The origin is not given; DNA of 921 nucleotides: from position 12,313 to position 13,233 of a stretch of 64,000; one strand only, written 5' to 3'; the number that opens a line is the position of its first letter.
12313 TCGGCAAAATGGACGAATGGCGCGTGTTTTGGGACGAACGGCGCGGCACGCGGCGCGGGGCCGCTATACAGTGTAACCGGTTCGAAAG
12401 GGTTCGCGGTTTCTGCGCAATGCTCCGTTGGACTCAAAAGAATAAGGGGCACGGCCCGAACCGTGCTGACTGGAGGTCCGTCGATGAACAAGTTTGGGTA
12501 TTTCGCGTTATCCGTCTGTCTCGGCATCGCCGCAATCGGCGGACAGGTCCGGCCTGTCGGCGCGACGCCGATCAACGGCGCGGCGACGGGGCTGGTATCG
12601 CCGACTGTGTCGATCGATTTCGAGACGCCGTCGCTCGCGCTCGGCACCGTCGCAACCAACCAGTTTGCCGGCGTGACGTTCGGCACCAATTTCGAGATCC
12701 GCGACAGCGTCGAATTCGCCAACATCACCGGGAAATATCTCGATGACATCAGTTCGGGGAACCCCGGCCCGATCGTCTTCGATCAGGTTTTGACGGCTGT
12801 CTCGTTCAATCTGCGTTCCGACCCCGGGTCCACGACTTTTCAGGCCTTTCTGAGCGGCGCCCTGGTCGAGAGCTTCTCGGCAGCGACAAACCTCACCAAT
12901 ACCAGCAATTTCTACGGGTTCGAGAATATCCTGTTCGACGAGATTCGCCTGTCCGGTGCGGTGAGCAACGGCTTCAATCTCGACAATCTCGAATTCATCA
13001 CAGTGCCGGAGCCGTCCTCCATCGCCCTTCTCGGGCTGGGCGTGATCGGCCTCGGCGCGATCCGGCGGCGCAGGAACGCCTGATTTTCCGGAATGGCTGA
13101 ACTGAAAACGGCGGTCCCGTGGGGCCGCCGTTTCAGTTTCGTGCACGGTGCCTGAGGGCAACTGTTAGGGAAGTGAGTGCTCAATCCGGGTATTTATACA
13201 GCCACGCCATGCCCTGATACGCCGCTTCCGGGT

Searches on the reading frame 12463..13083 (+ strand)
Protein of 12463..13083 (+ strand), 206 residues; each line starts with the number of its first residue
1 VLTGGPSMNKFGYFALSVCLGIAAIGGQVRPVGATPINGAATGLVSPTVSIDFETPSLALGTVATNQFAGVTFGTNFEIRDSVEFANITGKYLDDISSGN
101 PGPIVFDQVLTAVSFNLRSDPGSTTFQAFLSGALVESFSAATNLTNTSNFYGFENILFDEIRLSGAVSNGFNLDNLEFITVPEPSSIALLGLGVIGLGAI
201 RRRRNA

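Call 44: search_protein_families(library=pfam, proteins=[window:12463-13083:+], max_evalue=0.0001)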
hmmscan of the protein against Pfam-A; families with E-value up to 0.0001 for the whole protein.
window:12463-13083:+ (206 aa): 1 family
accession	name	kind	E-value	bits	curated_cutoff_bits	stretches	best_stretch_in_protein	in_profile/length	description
PF07589.16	PEP-CTERM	-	2.3e-07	31.1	20.7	1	180-203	1-24/24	PEP-CTERM motif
